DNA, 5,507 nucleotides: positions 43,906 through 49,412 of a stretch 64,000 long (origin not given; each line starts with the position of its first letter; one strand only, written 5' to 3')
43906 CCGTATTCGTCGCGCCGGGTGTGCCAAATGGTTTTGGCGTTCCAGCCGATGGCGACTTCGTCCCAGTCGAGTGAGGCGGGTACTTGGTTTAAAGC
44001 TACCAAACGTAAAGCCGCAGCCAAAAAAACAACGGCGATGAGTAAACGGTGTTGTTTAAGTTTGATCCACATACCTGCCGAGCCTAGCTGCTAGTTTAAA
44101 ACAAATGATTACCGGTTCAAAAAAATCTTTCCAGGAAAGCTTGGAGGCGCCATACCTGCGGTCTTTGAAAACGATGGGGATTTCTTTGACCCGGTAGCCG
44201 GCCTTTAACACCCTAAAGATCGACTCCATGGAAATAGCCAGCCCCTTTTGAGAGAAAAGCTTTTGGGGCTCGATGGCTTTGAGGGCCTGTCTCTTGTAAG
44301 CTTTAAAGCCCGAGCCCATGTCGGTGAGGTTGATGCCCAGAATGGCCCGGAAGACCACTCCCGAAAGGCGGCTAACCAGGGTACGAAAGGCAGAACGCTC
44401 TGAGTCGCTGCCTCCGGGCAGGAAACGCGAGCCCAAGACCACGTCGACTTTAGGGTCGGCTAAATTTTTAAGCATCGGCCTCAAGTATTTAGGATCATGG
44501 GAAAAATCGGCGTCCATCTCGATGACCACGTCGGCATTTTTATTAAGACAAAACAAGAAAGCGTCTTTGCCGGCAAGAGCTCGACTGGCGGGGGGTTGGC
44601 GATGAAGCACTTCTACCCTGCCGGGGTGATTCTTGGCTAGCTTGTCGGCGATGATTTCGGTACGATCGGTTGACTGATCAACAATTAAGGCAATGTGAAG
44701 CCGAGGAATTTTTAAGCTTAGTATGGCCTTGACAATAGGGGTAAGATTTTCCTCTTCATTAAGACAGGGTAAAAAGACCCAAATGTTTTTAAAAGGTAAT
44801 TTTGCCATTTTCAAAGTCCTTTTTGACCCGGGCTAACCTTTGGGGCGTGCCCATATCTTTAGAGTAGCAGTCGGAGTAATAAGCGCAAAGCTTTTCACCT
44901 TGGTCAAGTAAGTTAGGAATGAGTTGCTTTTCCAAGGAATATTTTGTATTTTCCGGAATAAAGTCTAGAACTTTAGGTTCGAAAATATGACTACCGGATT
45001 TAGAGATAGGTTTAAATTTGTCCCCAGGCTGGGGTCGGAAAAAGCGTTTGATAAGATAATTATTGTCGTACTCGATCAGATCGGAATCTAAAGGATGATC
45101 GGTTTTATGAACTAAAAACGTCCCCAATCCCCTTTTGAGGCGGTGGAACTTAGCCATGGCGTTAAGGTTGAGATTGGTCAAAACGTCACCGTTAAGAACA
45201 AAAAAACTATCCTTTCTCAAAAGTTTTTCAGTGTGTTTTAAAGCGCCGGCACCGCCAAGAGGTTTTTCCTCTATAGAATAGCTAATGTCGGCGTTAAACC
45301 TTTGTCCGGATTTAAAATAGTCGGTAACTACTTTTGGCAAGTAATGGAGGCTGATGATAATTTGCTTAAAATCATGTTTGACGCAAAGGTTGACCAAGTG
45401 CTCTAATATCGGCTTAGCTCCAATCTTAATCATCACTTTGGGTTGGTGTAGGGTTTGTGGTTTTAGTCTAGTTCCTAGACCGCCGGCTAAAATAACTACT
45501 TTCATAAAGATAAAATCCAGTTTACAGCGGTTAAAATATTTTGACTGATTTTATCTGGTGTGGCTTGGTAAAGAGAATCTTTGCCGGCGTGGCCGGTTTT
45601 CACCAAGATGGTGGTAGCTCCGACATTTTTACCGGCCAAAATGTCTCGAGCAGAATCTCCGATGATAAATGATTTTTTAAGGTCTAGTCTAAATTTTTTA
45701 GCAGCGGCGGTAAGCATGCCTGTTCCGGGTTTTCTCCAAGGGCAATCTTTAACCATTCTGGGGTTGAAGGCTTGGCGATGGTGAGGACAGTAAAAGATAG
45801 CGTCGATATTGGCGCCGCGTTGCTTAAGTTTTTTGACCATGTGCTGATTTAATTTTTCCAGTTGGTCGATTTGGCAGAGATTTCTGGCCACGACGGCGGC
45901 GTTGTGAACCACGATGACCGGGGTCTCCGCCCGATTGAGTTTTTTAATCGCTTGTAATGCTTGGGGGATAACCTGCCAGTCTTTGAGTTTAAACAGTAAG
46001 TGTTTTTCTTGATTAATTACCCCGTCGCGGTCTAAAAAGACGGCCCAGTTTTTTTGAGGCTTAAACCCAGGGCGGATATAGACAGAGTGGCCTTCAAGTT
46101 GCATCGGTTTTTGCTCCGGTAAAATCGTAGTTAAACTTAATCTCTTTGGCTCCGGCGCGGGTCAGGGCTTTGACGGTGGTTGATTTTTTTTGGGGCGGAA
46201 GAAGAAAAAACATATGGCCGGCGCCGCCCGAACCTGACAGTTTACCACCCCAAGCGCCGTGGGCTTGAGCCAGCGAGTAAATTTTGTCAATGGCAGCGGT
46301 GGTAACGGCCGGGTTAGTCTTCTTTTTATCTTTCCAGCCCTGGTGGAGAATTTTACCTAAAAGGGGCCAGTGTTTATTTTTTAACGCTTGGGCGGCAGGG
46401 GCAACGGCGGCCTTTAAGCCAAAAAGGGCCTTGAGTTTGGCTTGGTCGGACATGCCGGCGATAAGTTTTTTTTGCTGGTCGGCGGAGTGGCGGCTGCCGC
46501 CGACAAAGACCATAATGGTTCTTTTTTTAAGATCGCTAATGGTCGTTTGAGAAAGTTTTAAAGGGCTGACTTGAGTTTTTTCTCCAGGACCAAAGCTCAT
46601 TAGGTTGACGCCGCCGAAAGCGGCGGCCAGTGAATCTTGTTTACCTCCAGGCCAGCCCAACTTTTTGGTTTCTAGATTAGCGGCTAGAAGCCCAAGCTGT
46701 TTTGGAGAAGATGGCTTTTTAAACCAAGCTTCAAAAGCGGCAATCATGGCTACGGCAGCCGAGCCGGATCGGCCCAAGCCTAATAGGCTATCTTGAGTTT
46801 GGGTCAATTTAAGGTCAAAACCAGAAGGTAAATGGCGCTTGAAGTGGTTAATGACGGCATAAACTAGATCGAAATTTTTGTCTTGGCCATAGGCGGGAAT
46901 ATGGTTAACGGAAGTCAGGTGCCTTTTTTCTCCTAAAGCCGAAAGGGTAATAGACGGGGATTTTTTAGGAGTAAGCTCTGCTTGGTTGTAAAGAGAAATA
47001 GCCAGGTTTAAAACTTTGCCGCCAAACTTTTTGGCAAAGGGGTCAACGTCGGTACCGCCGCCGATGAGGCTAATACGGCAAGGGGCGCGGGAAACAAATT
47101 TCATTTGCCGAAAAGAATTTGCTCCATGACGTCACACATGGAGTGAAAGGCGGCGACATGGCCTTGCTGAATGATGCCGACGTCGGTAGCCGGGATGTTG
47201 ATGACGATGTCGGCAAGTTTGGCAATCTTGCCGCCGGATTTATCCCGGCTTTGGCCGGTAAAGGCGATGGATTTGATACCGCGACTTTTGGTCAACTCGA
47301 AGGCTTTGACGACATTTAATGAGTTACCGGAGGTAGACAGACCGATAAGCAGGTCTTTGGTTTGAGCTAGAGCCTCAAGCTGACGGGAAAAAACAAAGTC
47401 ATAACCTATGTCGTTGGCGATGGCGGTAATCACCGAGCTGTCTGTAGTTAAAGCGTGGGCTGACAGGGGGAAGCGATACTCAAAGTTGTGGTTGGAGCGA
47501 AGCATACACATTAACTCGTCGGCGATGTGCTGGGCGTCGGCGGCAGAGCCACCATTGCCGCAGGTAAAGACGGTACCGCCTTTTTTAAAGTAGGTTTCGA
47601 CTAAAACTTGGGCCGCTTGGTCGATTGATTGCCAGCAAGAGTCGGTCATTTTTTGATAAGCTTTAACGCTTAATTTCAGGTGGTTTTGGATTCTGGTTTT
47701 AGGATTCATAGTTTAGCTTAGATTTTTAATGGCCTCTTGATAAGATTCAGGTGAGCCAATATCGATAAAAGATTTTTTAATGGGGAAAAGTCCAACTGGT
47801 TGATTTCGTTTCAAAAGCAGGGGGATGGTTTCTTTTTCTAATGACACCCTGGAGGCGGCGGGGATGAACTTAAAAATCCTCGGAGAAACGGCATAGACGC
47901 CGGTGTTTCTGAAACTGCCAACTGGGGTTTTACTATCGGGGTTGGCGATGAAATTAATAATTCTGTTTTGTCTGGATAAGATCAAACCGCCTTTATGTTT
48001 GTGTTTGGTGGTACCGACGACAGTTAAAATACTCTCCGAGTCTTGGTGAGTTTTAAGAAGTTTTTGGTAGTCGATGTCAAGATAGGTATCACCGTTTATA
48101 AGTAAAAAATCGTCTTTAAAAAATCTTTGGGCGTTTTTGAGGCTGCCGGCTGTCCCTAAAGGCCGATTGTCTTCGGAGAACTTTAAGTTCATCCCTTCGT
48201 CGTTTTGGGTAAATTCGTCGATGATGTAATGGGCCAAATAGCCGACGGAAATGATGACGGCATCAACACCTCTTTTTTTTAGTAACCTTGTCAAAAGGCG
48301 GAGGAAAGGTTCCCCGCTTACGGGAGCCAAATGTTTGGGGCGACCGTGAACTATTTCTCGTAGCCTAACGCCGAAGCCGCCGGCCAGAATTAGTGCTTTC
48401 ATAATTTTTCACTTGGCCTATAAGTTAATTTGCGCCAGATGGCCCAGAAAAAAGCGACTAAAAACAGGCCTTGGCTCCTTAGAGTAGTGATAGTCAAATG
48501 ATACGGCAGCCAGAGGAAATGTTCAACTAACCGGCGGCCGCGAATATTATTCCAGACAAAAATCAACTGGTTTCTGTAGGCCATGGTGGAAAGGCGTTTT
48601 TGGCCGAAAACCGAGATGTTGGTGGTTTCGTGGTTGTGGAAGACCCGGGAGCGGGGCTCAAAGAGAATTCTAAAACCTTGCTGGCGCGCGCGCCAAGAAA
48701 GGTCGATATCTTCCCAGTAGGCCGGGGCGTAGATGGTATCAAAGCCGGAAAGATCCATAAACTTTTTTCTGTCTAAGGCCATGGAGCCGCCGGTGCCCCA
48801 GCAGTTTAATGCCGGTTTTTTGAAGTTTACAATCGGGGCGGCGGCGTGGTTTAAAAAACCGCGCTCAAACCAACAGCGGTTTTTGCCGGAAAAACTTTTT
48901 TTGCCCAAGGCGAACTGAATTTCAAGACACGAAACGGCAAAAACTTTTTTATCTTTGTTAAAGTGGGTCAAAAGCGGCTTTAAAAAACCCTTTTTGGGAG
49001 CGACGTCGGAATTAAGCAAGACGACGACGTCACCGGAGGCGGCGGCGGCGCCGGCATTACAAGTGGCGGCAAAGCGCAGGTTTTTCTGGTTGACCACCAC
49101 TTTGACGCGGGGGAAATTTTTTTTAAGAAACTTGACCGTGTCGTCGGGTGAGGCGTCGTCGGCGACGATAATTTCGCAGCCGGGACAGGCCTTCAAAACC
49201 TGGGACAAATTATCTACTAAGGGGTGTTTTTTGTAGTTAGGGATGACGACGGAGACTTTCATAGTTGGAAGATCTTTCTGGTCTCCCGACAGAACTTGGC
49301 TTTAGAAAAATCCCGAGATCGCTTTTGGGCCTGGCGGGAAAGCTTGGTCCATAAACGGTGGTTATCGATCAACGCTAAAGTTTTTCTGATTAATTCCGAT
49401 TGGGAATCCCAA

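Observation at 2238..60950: Unusually large expansion of PMT/ArnT-type GT-C glycosyltransferases with six Dpm1-like donors, but no OST, Wzy or initiating transferase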

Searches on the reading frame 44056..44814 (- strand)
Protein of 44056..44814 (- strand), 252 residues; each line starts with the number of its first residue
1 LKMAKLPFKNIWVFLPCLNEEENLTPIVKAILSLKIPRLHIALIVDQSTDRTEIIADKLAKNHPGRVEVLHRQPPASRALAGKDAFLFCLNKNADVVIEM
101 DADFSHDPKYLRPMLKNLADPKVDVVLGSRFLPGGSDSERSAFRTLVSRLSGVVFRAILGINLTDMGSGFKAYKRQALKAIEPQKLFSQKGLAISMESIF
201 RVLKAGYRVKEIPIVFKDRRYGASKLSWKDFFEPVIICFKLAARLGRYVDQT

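Call 8: search_protein_families(library=pfam, max_evalue=0.01, proteins=[window:44056-44814:-])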
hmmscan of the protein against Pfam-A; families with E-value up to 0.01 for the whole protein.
window:44056-44814:- (252 aa): 3 families
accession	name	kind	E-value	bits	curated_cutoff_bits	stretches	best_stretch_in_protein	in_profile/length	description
PF00535.33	Glycos_transf_2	-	3.6e-21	76.2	23.3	1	13-180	2-166/168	Glycosyl transferase family 2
PF13641.12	Glyco_tranf_2_3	-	2.9e-12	47.5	27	1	11-182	3-175/230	Glycosyltransferase like family 2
PF13506.12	Glyco_transf_21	-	0.006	16.5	21.7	1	94-155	31-92/174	Glycosyl transferase family 21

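Call 38: search_protein_families(library=ncbifam, max_evalue=0.001, proteins=[window:44056-44814:-])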
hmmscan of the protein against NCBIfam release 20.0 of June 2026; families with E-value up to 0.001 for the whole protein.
window:44056-44814:- (252 aa): 11 families
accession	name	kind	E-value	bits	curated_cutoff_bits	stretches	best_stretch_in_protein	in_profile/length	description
TIGR04182.1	glyco_TIGR04182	equivalog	6.5e-17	61.8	325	1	11-226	2-201/293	S-layer glycoprotein N-glycosyltransferase AglJ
NF041391.1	DPhHxTase_Halo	equivalog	2e-13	49.8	375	1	18-226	4-192/213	dolichyl-phosphate hexose transferase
TIGR03937.1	PgaC_IcaA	equivalog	1.5e-11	43.9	422.3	1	8-128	44-161/407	poly-beta-1,6-N-acetyl-D-glucosamine synthase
NF058614.1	PPMAGASynPpgS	equivalog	1.9e-11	43.9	370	1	11-225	2-205/226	polyprenyl-phospho-N-acetylgalactosaminyl synthase PpgS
NF007986.1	PRK10714.1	equivalog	1.2e-09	37.6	529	1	8-229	5-213/316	undecaprenyl-phosphate 4-deoxy-4-formamido-L-arabinose transferase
NF047588.1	GlcsyltransPgfSStrep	equivalog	2.4e-09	36.8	500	1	13-229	5-208/308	glycosyltransferase PgfS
TIGR03469.1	HpnB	hypoth_equivalog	4.7e-06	25.9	379.25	1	8-125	43-167/386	hopene-associated glycosyltransferase HpnB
NF010496.0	PRK13915.1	equivalog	9.5e-06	24.9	262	1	9-128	31-153/307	glucosyl-3-phosphoglycerate synthase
NF053846.1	glyco_with_XrtP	equivalog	3.4e-05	22.7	520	1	13-84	45-112/440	XrtP-associated glycosyltransferase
TIGR03965.1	mycofact_glyco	equivalog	7.2e-05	21.8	280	1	9-134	74-194/467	mycofactocin biosynthesis glycosyltransferase MftF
NF038299.1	EPS_HpsN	equivalog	0.0004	19.5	425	1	11-196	3-172/317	hormogonium polysaccharide biosynthesis glycosyltransferase HpsN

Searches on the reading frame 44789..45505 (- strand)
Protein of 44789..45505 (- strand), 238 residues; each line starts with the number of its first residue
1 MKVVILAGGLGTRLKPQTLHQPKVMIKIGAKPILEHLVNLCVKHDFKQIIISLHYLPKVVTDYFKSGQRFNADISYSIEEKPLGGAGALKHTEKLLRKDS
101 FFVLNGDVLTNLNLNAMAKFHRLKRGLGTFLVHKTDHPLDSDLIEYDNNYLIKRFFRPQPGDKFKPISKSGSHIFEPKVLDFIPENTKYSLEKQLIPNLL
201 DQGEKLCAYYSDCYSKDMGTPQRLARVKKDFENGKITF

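Call 9: search_protein_families(library=pfam, max_evalue=0.01, proteins=[window:44789-45505:-])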
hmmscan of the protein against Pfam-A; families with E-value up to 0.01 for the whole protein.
window:44789-45505:- (238 aa): 3 families
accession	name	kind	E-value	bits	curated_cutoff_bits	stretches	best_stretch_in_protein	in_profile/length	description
PF00483.29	NTP_transferase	-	4.6e-33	115.3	21.2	1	2-232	1-243/245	Nucleotidyl transferase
PF12804.13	NTP_transf_3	-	2e-09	38.3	27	1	3-108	1-96/160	MobA-like NTP transferase domain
PF01128.25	IspD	-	0.0071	16.6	27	0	1-54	1-52/221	2-C-methyl-D-erythritol 4-phosphate cytidylyltransferase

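Call 67: search_protein_families(library=ncbifam, max_evalue=1e-10, proteins=[window:44789-45505:-])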
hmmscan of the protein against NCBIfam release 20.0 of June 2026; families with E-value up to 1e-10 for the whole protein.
window:44789-45505:- (238 aa): 13 families
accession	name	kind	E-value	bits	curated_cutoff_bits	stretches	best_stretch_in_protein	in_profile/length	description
NF052502.1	man1P_GTase_Rv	exception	1.1e-42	146.2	440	1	2-235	2-234/352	mannose-1-phosphate guanylyltransferase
NF045761.1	NAMPUrTaseMurU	equivalog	4.2e-31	108.6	250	1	1-228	1-224/226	N-acetylmuramate alpha-1-phosphate uridylyltransferase MurU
TIGR03992.1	Arch_glmU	subfamily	4.3e-28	98.3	292.1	1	1-225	1-221/393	bifunctional sugar-1-phosphate nucleotidylyltransferase/acetyltransferase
TIGR02623.1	G1P_cyt_trans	equivalog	1.3e-26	93.6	300.25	1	1-81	1-81/255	glucose-1-phosphate cytidylyltransferase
NF049965.1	GlMnHpPGnyltfHddC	equivalog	3.7e-26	92.1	300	1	1-223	1-213/221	D-glycero-D-manno-heptose 1-phosphate guanosyltransferase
TIGR01208.1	rmlA_long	equivalog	9.2e-20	70.8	320.25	1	2-227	1-230/353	glucose-1-phosphate thymidylyltransferase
NF041313.1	UDPGP_AglF_Halo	equivalog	1.1e-19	70.9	400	1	1-137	1-135/234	UTP--glucose-1-phosphate uridylyltransferase AglF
NF045697.1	MurNAcPUrMurU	equivalog_domain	7.8e-14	51.6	370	1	4-186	1-186/229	N-acetylmuramate alpha-1-phosphate uridylyltransferase MurU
NF041173.1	Sug_nt_acttase_Thmprot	equivalog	4.4e-13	48.9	600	1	1-185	1-178/405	bifunctional sugar-1-phosphate nucleotidylyltransferase/acetyltransferase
TIGR01173.1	glmU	equivalog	6.6e-13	48.3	366.85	1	1-127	1-122/452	bifunctional UDP-N-acetylglucosamine diphosphorylase/glucosamine-1-phosphate N-acetyltransferase GlmU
TIGR01099.1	galU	equivalog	2.6e-11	43.6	326.8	0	1-75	2-76/261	UTP--glucose-1-phosphate uridylyltransferase GalU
TIGR02091.1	glgC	equivalog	4.2e-11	42.5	424.9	0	3-220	3-248/364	glucose-1-phosphate adenylyltransferase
NF010934.1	PRK14354.1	equivalog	8.2e-11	41.1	450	1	3-139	2-133/447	bifunctional UDP-N-acetylglucosamine diphosphorylase/glucosamine-1-phosphate N-acetyltransferase GlmU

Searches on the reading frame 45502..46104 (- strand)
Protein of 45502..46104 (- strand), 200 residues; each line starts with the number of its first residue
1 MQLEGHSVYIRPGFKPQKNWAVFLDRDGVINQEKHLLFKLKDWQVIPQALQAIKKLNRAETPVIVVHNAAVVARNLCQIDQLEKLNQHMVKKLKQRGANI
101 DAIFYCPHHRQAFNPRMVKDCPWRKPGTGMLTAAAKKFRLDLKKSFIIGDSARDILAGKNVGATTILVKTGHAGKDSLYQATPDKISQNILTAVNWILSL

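Call 9: search_protein_families(library=pfam, max_evalue=0.01, proteins=[window:45502-46104:-])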
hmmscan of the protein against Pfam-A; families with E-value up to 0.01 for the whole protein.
window:45502-46104:- (200 aa): 5 families
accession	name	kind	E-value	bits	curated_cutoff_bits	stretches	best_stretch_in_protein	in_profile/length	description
PF13242.12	Hydrolase_like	-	1.8e-16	60.3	22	1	123-191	2-73/75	HAD-hyrolase-like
PF08645.17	PNK3P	-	4.9e-08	33.3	22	1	38-155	22-130/161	Polynucleotide kinase 3 phosphatase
PF13419.12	HAD_2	-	9.3e-07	29.6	23.8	1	120-168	130-178/178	Haloacid dehalogenase-like hydrolase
PF00702.32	Hydrolase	-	3.7e-05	24.6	26.4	1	30-162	84-191/191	haloacid dehalogenase-like hydrolase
PF13344.12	Hydrolase_6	-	0.00044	20.7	27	1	22-77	1-47/101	Haloacid dehalogenase-like hydrolase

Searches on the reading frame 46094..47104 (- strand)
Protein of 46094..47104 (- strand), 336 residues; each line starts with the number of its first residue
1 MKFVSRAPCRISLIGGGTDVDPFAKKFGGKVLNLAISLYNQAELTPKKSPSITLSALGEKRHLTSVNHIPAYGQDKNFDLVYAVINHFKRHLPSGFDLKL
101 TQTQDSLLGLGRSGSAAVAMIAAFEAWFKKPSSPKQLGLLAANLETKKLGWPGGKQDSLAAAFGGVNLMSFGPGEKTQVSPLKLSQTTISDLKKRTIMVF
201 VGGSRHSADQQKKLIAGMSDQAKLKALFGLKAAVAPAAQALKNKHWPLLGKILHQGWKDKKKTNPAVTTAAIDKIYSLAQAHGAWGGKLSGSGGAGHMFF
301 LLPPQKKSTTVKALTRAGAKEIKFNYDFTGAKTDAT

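Call 9: search_protein_families(library=pfam, max_evalue=0.01, proteins=[window:46094-47104:-])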
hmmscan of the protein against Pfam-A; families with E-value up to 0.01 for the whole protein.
window:46094-47104:- (336 aa): 2 families
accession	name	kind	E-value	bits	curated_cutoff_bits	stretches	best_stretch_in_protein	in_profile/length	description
PF00288.32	GHMP_kinases_N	-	1.7e-11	44.6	22.3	1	80-165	2-87/87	GHMP kinases N terminal domain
PF08544.19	GHMP_kinases_C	-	4.6e-09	37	21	1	238-309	2-74/85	GHMP kinases C terminal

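Call 67: search_protein_families(library=ncbifam, max_evalue=1e-10, proteins=[window:46094-47104:-])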
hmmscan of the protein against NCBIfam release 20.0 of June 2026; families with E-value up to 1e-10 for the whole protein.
window:46094-47104:- (336 aa): 5 families
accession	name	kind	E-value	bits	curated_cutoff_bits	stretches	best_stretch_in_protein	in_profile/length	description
NF049969.1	GlMnHpPKinHddA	equivalog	8.5e-56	189.8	600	1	5-332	5-334/338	D-glycero-D-manno-heptose 7-phosphate kinase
NF009948.0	PRK13412.1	equivalog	8.4e-22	76.7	721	1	90-311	721-944/974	bifunctional fucokinase/fucose-1-phosphate guanylyltransferase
NF003006.0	PRK03817.1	equivalog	6.1e-13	48.5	443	0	5-167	4-159/352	galactokinase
TIGR00549.1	mevalon_kin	equivalog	5.4e-12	45.8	163.05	1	65-301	50-276/276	mevalonate kinase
NF003036.0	PRK03926.1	equivalog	5.7e-11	42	403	0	79-323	58-288/302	mevalonate kinase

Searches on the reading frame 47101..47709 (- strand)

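Call 9: search_protein_families(library=pfam, max_evalue=0.01, proteins=[window:47101-47709:-])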
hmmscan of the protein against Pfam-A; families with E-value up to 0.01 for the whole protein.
window:47101-47709:- (202 aa): 2 families
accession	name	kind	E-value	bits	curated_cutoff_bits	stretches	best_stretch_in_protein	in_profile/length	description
PF13580.11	SIS_2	-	2.1e-21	76.8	27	1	18-152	10-138/138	SIS domain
PF01380.27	SIS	-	2.4e-07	31.1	25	1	113-176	49-108/131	SIS domain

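Call 67: search_protein_families(library=ncbifam, max_evalue=1e-10, proteins=[window:47101-47709:-])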
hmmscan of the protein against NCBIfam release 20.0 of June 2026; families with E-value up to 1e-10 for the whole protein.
window:47101-47709:- (202 aa): 5 families
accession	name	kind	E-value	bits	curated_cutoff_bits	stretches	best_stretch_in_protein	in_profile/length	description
NF010546.0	PRK13936.1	equivalog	3.6e-52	177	276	1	1-201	1-194/197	phosphoheptose isomerase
TIGR00441.1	gmhA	equivalog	3.9e-47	160.2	209.45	1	36-196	3-154/154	D-sedoheptulose 7-phosphate isomerase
NF010547.0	PRK13938.1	equivalog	6.5e-40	136.9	320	1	40-200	41-192/196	D-sedoheptulose 7-phosphate isomerase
NF001628.0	PRK00414.1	equivalog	1.3e-39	135.8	265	1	22-197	23-188/192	D-sedoheptulose 7-phosphate isomerase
NF008138.0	PRK10886.1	equivalog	4.8e-31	108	352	1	6-200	4-191/196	DnaA initiator-associating protein DiaA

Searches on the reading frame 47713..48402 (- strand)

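Call 9: search_protein_families(library=pfam, max_evalue=0.01, proteins=[window:47713-48402:-])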
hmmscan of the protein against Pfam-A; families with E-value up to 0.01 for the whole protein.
window:47713-48402:- (229 aa): 2 families
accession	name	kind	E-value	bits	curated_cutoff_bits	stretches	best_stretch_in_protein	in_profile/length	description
PF00483.29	NTP_transferase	-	3.4e-25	89.5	21.2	1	2-227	1-241/245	Nucleotidyl transferase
PF12804.13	NTP_transf_3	-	2.5e-10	41.2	27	1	3-129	1-122/160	MobA-like NTP transferase domain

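Call 67: search_protein_families(library=ncbifam, max_evalue=1e-10, proteins=[window:47713-48402:-])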
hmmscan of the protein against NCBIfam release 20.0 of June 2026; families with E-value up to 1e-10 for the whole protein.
window:47713-48402:- (229 aa): 10 families
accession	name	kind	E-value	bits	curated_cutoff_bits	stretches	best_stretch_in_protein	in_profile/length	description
NF049965.1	GlMnHpPGnyltfHddC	equivalog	3.4e-36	124.9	300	1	1-226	1-219/221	D-glycero-D-manno-heptose 1-phosphate guanosyltransferase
NF052502.1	man1P_GTase_Rv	exception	9.5e-32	110.2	440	1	2-224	2-226/352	mannose-1-phosphate guanylyltransferase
TIGR03992.1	Arch_glmU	subfamily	2.1e-30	105.9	292.1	1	1-224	1-223/393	bifunctional sugar-1-phosphate nucleotidylyltransferase/acetyltransferase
NF041313.1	UDPGP_AglF_Halo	equivalog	1.4e-27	96.7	400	1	1-226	1-232/234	UTP--glucose-1-phosphate uridylyltransferase AglF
NF045761.1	NAMPUrTaseMurU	equivalog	1.3e-23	84.1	250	1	1-223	1-222/226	N-acetylmuramate alpha-1-phosphate uridylyltransferase MurU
NF041173.1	Sug_nt_acttase_Thmprot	equivalog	6e-23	81.4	600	1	1-220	1-219/405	bifunctional sugar-1-phosphate nucleotidylyltransferase/acetyltransferase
TIGR01208.1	rmlA_long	equivalog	3e-20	72.4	320.25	1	2-227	1-233/353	glucose-1-phosphate thymidylyltransferase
TIGR02623.1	G1P_cyt_trans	equivalog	2.4e-19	69.8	300.25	0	1-67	1-66/255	glucose-1-phosphate cytidylyltransferase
TIGR01173.1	glmU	equivalog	1.5e-11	43.9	366.85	1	1-175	1-175/452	bifunctional UDP-N-acetylglucosamine diphosphorylase/glucosamine-1-phosphate N-acetyltransferase GlmU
NF010935.0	PRK14355.1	equivalog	7e-11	41.4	718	1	2-173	5-179/459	bifunctional UDP-N-acetylglucosamine diphosphorylase/glucosamine-1-phosphate N-acetyltransferase GlmU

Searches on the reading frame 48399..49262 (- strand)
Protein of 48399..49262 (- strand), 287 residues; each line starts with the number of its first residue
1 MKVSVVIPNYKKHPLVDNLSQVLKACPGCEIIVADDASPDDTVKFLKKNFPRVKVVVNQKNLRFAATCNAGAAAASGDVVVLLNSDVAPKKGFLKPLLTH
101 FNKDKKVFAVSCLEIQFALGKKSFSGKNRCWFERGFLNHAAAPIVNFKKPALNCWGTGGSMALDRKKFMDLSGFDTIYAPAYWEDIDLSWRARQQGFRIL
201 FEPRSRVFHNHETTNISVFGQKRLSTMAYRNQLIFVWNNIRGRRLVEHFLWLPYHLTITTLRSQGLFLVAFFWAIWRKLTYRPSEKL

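Call 9: search_protein_families(library=pfam, max_evalue=0.01, proteins=[window:48399-49262:-])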
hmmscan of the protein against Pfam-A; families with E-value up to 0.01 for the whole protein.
window:48399-49262:- (287 aa): 5 families
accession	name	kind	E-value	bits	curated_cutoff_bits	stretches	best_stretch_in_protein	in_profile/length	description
PF00535.33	Glycos_transf_2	-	4.4e-23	82.5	23.3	1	4-119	1-122/168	Glycosyl transferase family 2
PF13641.12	Glyco_tranf_2_3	-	1.3e-15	58.5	27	1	3-221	3-223/230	Glycosyltransferase like family 2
PF13632.12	Glyco_trans_2_3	-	6.5e-07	29.8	27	1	80-268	2-184/198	Glycosyl transferase family group 2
PF13506.12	Glyco_transf_21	-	3.2e-06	27.2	21.7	1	66-205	20-150/174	Glycosyl transferase family 21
PF10111.15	Glyco_tranf_2_2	-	0.00042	20.3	27.3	1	4-88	1-93/276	Glycosyltransferase like family 2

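Call 38: search_protein_families(library=ncbifam, max_evalue=0.001, proteins=[window:48399-49262:-])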
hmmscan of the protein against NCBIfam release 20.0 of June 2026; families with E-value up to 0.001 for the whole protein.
window:48399-49262:- (287 aa): 13 families
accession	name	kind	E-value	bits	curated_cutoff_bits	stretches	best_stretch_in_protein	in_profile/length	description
TIGR03965.1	mycofact_glyco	equivalog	1.9e-25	89.7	280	2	2-110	75-187/467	mycofactocin biosynthesis glycosyltransferase MftF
NF041875.1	EPS_EpsD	equivalog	1.9e-20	73.5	370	1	3-218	1-215/325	exopolysaccharide biosynthesis glycosyltransferase EpsD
TIGR04283.1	glyco_like_mftF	equivalog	1.8e-15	57.1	182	1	3-199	1-175/221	TIGR04283 family arsenosugar biosynthesis glycosyltransferase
TIGR03937.1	PgaC_IcaA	equivalog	2.9e-14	52.8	422.3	1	2-111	46-160/407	poly-beta-1,6-N-acetyl-D-glucosamine synthase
NF038299.1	EPS_HpsN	equivalog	2e-11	43.5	425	1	2-239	2-246/317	hormogonium polysaccharide biosynthesis glycosyltransferase HpsN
NF047683.1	TeichurnBiosyTuaG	equivalog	4.6e-08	33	400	1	2-115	7-125/252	teichuronic acid biosynthesis protein TuaG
NF053739.1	GlytfEpsEBac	equivalog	4.5e-07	29.1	450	1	2-82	2-88/265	glycosyltransferase EpsE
NF050050.1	ProtGlycPglI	equivalog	8.7e-07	28.6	500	1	2-127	3-134/306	GalNAc(5)-diNAcBac-PP-undecaprenol beta-1,3-glucosyltransferase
NF041394.1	GtaseAglG_Halo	equivalog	9.7e-07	28.3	440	1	1-176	1-176/304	glucosyl-dolichyl phosphate glucuronosyltransferase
NF007482.0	PRK10073.1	equivalog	2.2e-06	26.9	423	1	2-104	7-113/334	glycosyltransferase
TIGR03472.1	HpnI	equivalog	3e-06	26.3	310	1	13-217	54-259/373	bacteriohopanetetrol glucosamine biosynthesis glycosyltransferase HpnI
NF047588.1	GlcsyltransPgfSStrep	equivalog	5.7e-05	22.5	500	1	1-104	1-113/308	glycosyltransferase PgfS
NF007986.1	PRK10714.1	equivalog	0.00011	21.4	529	1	2-88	7-102/316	undecaprenyl-phosphate 4-deoxy-4-formamido-L-arabinose transferase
